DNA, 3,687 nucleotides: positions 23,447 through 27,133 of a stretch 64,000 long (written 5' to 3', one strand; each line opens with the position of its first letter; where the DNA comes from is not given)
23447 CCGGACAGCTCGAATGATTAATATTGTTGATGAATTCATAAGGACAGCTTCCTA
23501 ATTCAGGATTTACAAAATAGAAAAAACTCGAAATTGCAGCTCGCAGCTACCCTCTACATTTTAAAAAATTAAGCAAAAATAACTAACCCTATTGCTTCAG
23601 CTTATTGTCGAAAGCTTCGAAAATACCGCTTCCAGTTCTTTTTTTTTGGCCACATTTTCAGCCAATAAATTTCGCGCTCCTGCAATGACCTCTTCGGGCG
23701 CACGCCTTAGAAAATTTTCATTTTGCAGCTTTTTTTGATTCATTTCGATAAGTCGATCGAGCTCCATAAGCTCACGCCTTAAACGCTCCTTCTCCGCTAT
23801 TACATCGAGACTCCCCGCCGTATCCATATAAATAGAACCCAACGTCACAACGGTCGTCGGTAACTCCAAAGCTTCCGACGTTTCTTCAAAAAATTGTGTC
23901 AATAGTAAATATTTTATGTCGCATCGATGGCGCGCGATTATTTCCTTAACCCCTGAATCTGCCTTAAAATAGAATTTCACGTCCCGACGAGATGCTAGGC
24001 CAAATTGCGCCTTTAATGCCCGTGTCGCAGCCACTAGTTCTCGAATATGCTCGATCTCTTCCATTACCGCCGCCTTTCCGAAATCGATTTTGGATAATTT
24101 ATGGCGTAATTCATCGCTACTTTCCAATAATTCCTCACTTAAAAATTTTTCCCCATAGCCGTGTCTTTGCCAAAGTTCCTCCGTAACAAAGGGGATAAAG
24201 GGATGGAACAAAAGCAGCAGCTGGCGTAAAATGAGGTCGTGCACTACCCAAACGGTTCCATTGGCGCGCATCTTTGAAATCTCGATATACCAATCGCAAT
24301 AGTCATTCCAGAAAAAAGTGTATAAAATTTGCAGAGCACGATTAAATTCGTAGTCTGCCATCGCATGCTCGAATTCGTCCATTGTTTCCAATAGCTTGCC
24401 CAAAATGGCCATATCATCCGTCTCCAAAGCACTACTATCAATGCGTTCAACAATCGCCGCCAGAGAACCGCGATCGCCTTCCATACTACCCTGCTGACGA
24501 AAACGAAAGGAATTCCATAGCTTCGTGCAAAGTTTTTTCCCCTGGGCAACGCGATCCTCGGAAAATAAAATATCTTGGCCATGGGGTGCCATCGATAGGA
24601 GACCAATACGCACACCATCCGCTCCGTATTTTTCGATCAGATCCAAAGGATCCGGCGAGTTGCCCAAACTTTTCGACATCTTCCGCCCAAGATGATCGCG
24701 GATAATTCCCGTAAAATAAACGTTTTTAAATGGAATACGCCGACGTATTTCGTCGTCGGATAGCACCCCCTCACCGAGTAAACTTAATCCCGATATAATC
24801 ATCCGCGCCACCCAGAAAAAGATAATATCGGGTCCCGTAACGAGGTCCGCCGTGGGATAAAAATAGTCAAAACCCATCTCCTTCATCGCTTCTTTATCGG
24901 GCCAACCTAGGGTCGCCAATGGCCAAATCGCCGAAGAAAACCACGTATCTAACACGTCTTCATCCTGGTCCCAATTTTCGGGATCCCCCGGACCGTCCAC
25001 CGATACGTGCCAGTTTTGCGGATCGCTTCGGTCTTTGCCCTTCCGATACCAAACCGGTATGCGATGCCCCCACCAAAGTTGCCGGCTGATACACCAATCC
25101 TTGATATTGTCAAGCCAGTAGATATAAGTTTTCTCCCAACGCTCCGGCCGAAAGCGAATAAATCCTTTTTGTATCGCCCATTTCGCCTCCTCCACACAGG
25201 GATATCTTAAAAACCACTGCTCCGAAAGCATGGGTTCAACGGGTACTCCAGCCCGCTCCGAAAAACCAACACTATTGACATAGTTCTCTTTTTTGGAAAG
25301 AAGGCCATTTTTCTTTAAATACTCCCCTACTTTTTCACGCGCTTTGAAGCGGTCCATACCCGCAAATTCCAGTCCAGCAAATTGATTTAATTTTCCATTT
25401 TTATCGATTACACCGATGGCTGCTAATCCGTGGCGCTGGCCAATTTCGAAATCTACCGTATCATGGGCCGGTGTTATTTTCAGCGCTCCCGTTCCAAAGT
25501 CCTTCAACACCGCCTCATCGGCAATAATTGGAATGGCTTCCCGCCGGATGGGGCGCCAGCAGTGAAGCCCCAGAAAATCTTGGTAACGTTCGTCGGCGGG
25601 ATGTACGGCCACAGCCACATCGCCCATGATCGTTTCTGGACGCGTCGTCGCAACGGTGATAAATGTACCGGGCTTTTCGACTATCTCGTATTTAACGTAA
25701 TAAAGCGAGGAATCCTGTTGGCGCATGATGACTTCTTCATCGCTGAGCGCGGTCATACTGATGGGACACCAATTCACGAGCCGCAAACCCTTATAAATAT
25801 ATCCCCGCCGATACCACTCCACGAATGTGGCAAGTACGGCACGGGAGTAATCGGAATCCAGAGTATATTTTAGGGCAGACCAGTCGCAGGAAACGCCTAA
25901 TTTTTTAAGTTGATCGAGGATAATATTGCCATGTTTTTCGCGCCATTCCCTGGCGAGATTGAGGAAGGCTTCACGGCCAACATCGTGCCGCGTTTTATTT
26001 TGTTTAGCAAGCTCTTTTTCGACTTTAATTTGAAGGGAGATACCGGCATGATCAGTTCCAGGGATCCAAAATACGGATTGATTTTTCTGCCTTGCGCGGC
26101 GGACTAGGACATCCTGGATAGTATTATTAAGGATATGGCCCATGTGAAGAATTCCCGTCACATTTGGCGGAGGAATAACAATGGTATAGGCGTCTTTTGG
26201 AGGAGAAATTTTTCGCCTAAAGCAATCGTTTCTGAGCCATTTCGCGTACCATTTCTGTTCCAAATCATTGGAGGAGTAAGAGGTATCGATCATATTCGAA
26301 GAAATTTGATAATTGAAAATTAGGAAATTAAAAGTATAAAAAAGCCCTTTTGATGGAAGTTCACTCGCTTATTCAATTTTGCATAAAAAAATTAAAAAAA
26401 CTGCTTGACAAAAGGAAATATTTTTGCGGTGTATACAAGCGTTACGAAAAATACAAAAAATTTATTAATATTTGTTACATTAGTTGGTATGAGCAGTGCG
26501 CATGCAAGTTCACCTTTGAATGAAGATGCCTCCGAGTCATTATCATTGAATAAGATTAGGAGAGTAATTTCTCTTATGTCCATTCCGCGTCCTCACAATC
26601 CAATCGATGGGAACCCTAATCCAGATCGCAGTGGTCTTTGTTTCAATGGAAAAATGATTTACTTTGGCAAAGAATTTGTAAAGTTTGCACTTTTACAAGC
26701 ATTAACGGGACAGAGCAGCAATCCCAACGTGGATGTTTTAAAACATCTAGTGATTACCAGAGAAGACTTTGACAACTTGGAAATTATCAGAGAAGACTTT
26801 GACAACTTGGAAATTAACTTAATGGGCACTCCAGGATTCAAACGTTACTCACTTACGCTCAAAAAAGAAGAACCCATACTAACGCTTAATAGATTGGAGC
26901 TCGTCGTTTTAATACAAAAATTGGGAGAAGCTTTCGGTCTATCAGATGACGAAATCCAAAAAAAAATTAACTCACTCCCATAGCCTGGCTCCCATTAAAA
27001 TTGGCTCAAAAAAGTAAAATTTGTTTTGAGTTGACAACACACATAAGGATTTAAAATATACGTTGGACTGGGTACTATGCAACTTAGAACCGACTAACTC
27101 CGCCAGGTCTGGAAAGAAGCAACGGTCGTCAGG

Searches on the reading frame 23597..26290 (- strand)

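Call 37: search_protein_families(library=pfam, proteins=[L027:6564-7454:+, L025:8144-9712:+, L024:6934-9213:+, L024:9235-9732:+, L002:7812-9833:+], max_evalue=10)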
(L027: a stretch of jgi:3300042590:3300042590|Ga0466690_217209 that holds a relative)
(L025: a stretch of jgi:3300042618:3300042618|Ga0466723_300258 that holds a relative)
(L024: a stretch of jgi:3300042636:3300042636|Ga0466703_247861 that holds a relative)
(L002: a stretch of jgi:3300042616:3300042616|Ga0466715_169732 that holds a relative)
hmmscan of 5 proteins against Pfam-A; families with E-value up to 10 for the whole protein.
L027:6564-7454:+ (297 aa): 8 families
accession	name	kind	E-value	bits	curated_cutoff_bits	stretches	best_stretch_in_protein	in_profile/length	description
PF16046.10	FAM76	-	0.066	13.1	28.5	1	88-254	141-294/298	FAM76 protein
PF20206.4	Tra1_ring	-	0.089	10.6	27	1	73-244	86-259/1682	Tra1 HEAT repeat ring region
PF13729.12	TraF_2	-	0.11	12.2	25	1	159-221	21-83/264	F plasmid transfer operon, TraF, protein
PF25092.1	SH3_KIN17_C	-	0.14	13.1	27.9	1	198-240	15-54/57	KIN17 C-terminal SH3 domain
PF09969.14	DUF2203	-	0.24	12.6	24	1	182-263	11-89/122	Uncharacterized conserved protein (DUF2203)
PF02181.28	FH2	-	0.92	9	34.8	1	164-284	253-361/372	Formin Homology 2 Domain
PF03938.19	OmpH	-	1.1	9.9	32.4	2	80-108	69-96/141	Outer membrane protein (OmpH-like)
PF12095.13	CRR7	-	9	7.2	25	0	168-212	15-59/84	Protein CHLORORESPIRATORY REDUCTION 7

L025:8144-9712:+ (523 aa): 5 families
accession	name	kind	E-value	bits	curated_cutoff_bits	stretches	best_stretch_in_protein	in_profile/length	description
PF25092.1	SH3_KIN17_C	-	0.2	12.5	27.9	1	425-468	15-55/57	KIN17 C-terminal SH3 domain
PF16046.10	FAM76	-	0.6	9.9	28.5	1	314-481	141-294/298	FAM76 protein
PF24596.1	DUF7620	-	1.2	10.1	27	1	292-356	6-67/69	Family of unknown function (DUF7620)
PF15278.12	Sec3_C_2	-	2.3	9.1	27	1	395-439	9-52/86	Sec3 exocyst complex subunit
PF18595.6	Nuf2_DHR10-like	-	7.5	7.1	28.4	0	400-467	49-116/117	Nuf2, DHR10-like domain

L024:6934-9213:+ (760 aa): 0 families

L024:9235-9732:+ (166 aa): 5 families
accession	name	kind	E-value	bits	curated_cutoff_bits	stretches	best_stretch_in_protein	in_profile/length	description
PF09325.15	Vps5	-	0.0094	16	27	1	10-86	16-88/236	Vps5 C terminal like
PF01442.23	Apolipoprotein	-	0.026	14.7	90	1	16-90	28-102/190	Apolipoprotein A1/A4/E domain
PF10368.14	YkyA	-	0.041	14.1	28.8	1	9-108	9-107/186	Putative cell-wall binding lipoprotein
PF07544.18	Med9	-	0.067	13.7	26.9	1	30-97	9-78/80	RNA polymerase II transcription mediator complex subunit 9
PF09177.16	STX6_10_61_N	-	0.19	12.7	29.4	1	25-95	12-91/99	Syntaxin 6/10/61, N-terminal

L002:7812-9833:+ (674 aa): 5 families
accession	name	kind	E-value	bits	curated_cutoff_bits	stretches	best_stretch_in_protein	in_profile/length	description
PF12796.13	Ank_2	-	8.8e-06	26.6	27.3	1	129-192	29-82/90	Ankyrin repeats (3 copies)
PF00023.36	Ank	-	0.0048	17.6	21.1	0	170-190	2-22/33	Ankyrin repeat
PF13606.12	Ank_3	-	0.014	16.3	22.3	0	170-191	2-23/30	Ankyrin repeat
PF10133.14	CooT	-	0.097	13.4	27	1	613-658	6-48/60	CO dehydrogenase accessory protein CooT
PF13637.12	Ank_4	-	0.2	12.5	22.7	0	146-187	3-47/50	Ankyrin repeats (many copies)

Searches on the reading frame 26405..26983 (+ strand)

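Call 37: search_protein_families(library=pfam, proteins=[L027:6564-7454:+, L025:8144-9712:+, L024:6934-9213:+, L024:9235-9732:+, L002:7812-9833:+], max_evalue=10)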
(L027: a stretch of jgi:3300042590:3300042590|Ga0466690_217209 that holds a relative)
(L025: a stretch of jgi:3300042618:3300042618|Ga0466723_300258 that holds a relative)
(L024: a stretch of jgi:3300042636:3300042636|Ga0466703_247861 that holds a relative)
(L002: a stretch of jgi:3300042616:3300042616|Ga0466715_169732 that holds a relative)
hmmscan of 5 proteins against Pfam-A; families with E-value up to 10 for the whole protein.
L027:6564-7454:+ (297 aa): 8 families
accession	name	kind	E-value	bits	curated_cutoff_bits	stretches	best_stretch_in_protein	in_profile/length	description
PF16046.10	FAM76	-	0.066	13.1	28.5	1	88-254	141-294/298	FAM76 protein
PF20206.4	Tra1_ring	-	0.089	10.6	27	1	73-244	86-259/1682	Tra1 HEAT repeat ring region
PF13729.12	TraF_2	-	0.11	12.2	25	1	159-221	21-83/264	F plasmid transfer operon, TraF, protein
PF25092.1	SH3_KIN17_C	-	0.14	13.1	27.9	1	198-240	15-54/57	KIN17 C-terminal SH3 domain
PF09969.14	DUF2203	-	0.24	12.6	24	1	182-263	11-89/122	Uncharacterized conserved protein (DUF2203)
PF02181.28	FH2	-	0.92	9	34.8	1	164-284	253-361/372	Formin Homology 2 Domain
PF03938.19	OmpH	-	1.1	9.9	32.4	2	80-108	69-96/141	Outer membrane protein (OmpH-like)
PF12095.13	CRR7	-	9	7.2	25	0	168-212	15-59/84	Protein CHLORORESPIRATORY REDUCTION 7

L025:8144-9712:+ (523 aa): 5 families
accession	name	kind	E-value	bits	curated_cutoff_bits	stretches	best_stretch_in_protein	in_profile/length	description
PF25092.1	SH3_KIN17_C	-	0.2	12.5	27.9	1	425-468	15-55/57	KIN17 C-terminal SH3 domain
PF16046.10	FAM76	-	0.6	9.9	28.5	1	314-481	141-294/298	FAM76 protein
PF24596.1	DUF7620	-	1.2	10.1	27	1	292-356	6-67/69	Family of unknown function (DUF7620)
PF15278.12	Sec3_C_2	-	2.3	9.1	27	1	395-439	9-52/86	Sec3 exocyst complex subunit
PF18595.6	Nuf2_DHR10-like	-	7.5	7.1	28.4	0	400-467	49-116/117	Nuf2, DHR10-like domain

L024:6934-9213:+ (760 aa): 0 families

L024:9235-9732:+ (166 aa): 5 families
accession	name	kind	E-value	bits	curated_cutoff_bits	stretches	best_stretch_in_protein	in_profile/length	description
PF09325.15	Vps5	-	0.0094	16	27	1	10-86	16-88/236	Vps5 C terminal like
PF01442.23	Apolipoprotein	-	0.026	14.7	90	1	16-90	28-102/190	Apolipoprotein A1/A4/E domain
PF10368.14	YkyA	-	0.041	14.1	28.8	1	9-108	9-107/186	Putative cell-wall binding lipoprotein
PF07544.18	Med9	-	0.067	13.7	26.9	1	30-97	9-78/80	RNA polymerase II transcription mediator complex subunit 9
PF09177.16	STX6_10_61_N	-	0.19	12.7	29.4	1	25-95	12-91/99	Syntaxin 6/10/61, N-terminal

L002:7812-9833:+ (674 aa): 5 families
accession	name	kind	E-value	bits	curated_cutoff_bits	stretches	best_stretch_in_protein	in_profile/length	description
PF12796.13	Ank_2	-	8.8e-06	26.6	27.3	1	129-192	29-82/90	Ankyrin repeats (3 copies)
PF00023.36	Ank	-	0.0048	17.6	21.1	0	170-190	2-22/33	Ankyrin repeat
PF13606.12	Ank_3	-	0.014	16.3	22.3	0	170-191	2-23/30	Ankyrin repeat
PF10133.14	CooT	-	0.097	13.4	27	1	613-658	6-48/60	CO dehydrogenase accessory protein CooT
PF13637.12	Ank_4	-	0.2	12.5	22.7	0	146-187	3-47/50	Ankyrin repeats (many copies)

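Call 47: search_protein_families(library=pfam, proteins=[window:26405-26983:+], max_evalue=0.00001)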
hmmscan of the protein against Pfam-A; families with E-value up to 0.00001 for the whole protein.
window:26405-26983:+ (192 aa): 0 families
